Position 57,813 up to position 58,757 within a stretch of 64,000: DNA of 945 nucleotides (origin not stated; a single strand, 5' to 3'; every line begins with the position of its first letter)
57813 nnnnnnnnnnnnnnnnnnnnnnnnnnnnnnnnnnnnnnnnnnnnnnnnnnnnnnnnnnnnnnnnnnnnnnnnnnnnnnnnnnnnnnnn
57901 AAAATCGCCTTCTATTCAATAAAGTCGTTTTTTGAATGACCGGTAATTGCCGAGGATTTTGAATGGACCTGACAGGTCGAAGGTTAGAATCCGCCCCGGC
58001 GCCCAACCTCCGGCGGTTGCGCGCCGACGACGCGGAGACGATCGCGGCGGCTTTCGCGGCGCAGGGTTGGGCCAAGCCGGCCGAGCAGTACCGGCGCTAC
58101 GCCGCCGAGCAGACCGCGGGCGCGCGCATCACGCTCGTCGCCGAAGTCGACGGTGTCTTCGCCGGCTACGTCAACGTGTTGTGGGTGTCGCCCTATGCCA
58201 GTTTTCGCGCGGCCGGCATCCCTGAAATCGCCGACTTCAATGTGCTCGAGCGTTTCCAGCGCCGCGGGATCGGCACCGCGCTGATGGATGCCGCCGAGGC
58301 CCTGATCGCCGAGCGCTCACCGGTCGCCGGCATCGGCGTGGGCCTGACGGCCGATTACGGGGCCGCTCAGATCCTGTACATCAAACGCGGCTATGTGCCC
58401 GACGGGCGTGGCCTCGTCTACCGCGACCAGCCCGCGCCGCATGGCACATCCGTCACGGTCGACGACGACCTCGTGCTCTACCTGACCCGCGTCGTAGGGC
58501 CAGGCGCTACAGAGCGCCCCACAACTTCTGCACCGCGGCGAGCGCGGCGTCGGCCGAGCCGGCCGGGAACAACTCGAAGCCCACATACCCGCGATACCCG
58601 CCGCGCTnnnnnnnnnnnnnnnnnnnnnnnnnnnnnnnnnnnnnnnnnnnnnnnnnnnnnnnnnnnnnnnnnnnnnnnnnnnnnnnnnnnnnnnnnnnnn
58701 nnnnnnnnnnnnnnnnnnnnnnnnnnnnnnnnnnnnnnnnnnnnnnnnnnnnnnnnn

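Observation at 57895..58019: Copy B of the element overlaps a stop codon, contains the only ATG of the downstream GNAT gene, and is AT-rich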

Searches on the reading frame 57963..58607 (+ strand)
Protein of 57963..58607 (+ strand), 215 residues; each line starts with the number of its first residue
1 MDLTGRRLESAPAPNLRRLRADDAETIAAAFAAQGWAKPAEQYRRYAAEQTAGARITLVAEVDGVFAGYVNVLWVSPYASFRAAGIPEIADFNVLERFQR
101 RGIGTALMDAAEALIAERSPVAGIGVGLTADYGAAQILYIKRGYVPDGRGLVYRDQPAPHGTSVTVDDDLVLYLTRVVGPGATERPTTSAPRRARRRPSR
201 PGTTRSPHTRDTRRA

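Call 36: find_homologous_proteins(query=window:57963-58607:+, max_evalue=1e-10)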
Query window:57963-58607:+ (215 aa): 4133 proteins with E <= 1e-10 among 6716 candidates; the best 120 are listed.
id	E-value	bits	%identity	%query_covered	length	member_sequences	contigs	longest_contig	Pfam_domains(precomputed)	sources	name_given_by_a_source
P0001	6.4e-103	361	57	75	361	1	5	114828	PF13673.14,PF13508.14,PF08445.17,PF13880.13,PF13527.14,PF00583.32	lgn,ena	-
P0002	2.3e-98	346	91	82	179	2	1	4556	PF13673.14,PF13508.14,PF00583.32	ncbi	-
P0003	1.4e-95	337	89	82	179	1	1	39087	PF13508.14,PF00583.32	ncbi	-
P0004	4.7e-94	332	87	83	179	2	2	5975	PF13673.14,PF13508.14,PF00583.32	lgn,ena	-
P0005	4.5e-79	283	77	82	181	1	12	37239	PF13673.14,PF13508.14,PF00583.32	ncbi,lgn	-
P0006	2.5e-76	274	78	76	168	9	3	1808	PF13673.14,PF13508.14,PF00583.32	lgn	-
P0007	4.8e-76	273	78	76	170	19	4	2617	PF13673.14,PF13508.14,PF00583.32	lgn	-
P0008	9.4e-75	269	77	75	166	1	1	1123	PF13673.14,PF13508.14,PF00583.32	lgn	-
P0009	1.0e-67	246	71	75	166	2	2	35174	PF13673.14,PF13508.14,PF00583.32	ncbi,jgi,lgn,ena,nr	ncbi:MAG TPA: GNAT family N-acetyltransferase [Anaerolineales bacterium]|nr:GNAT family N-acetyltran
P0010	2.9e-66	241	71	75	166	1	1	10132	PF13673.14,PF13508.14,PF00583.32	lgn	-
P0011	9.4e-64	233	67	80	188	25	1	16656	PF13673.14,PF13508.14,PF00583.32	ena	-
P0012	1.7e-63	232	68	75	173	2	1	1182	PF13673.14,PF13508.14,PF00583.32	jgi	jgi:GNAT superfamily N-acetyltransferase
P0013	5.5e-63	230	65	78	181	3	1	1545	PF13673.14,PF13508.14,PF00583.32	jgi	jgi:GNAT superfamily N-acetyltransferase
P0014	6.6e-63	230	63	77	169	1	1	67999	PF13673.14,PF13508.14,PF00583.32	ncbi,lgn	-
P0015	1.1e-62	229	63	79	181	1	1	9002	PF13673.14,PF13508.14,PF00583.32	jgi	jgi:GNAT superfamily N-acetyltransferase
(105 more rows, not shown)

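Call 38: find_encoding_contigs(protein=P0009, flank=3000, max_places=3)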
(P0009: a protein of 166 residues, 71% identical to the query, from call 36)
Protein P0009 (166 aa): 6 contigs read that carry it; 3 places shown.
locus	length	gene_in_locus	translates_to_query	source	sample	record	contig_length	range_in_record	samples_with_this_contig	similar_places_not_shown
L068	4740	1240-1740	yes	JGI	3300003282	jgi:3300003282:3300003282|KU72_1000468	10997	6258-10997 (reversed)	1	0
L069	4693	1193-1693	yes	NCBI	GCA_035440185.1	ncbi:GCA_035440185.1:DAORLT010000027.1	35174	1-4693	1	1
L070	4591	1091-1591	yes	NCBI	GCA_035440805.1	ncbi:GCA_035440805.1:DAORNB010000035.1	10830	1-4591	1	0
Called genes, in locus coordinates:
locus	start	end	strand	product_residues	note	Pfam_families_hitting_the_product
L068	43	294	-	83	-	PF00717:Peptidase_S24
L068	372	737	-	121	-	PF01726:LexA_DNA_bind, PF12802:MarR_2 (weak)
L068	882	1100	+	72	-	-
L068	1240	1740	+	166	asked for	PF00583:Acetyltransf_1, PF13673:Acetyltransf_10 (weak), PF13508:Acetyltransf_7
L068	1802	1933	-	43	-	-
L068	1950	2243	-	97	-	-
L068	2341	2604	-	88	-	-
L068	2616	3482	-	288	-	-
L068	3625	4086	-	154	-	-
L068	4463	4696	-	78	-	-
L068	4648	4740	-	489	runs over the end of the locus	-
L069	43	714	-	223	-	PF01726:LexA_DNA_bind, PF12802:MarR_2 (faint), PF00717:Peptidase_S24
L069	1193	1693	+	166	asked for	PF00583:Acetyltransf_1, PF13673:Acetyltransf_10 (weak), PF13508:Acetyltransf_7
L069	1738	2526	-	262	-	PF01261:AP_endonuc_2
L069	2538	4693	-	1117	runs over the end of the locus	PF02518:HATPase_c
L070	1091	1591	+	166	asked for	PF00583:Acetyltransf_1, PF13673:Acetyltransf_10 (weak), PF13508:Acetyltransf_7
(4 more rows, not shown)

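Call 39: find_encoding_contigs(protein=P0007, flank=3000, max_places=3)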
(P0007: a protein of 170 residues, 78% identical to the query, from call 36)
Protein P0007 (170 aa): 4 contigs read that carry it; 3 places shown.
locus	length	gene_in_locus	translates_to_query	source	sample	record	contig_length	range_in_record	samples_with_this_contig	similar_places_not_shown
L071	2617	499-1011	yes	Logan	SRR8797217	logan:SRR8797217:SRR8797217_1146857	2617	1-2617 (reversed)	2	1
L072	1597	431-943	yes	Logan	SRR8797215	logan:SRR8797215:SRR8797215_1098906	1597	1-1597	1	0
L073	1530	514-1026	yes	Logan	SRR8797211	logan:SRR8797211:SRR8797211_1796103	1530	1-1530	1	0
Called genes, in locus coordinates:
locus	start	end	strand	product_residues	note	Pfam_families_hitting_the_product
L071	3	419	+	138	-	?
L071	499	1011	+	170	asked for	PF13673:Acetyltransf_10 (weak), PF00583:Acetyltransf_1, PF13508:Acetyltransf_7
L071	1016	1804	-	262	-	PF01261:AP_endonuc_2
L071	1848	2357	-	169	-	PF03928:HbpS-like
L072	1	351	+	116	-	?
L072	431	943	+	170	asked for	PF13673:Acetyltransf_10 (weak), PF00583:Acetyltransf_1, PF13508:Acetyltransf_7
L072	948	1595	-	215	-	?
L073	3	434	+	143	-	?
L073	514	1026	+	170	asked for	PF13673:Acetyltransf_10 (weak), PF00583:Acetyltransf_1, PF13508:Acetyltransf_7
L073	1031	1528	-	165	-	?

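Call 61: find_encoding_contigs(protein=P0003, flank=1500, max_places=2)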
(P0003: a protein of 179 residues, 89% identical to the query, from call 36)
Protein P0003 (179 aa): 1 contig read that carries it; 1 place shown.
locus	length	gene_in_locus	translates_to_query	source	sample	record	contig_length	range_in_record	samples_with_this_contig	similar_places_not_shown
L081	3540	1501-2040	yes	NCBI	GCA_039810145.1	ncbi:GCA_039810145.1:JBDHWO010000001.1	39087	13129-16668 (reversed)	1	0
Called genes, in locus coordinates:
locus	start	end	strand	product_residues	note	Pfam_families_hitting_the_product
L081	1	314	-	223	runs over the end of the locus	PF01726:LexA_DNA_bind, PF12802:MarR_2 (faint), PF00717:Peptidase_S24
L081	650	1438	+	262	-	PF00149:Metallophos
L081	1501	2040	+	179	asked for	PF00583:Acetyltransf_1 (weak), PF13508:Acetyltransf_7 (weak)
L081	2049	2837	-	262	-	PF01261:AP_endonuc_2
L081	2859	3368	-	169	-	PF03928:HbpS-like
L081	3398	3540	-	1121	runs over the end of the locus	PF02518:HATPase_c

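Call 62: find_encoding_contigs(protein=P0004, flank=1500, max_places=2)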
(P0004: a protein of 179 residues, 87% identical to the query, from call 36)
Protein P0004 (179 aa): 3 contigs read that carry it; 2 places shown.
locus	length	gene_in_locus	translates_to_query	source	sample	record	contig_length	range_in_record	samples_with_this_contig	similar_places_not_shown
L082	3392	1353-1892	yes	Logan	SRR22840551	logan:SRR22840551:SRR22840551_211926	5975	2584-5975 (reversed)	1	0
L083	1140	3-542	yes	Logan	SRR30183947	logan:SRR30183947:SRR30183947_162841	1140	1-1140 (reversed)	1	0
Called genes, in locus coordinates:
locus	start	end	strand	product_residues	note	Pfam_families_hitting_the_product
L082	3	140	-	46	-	?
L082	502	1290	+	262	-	PF00149:Metallophos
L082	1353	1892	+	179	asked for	PF00583:Acetyltransf_1 (weak), PF13673:Acetyltransf_10 (weak), PF13508:Acetyltransf_7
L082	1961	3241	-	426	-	PF00815:Histidinol_dh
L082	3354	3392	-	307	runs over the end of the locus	PF00795:CN_hydrolase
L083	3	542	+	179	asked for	PF00583:Acetyltransf_1 (weak), PF13673:Acetyltransf_10 (weak), PF13508:Acetyltransf_7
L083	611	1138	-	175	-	?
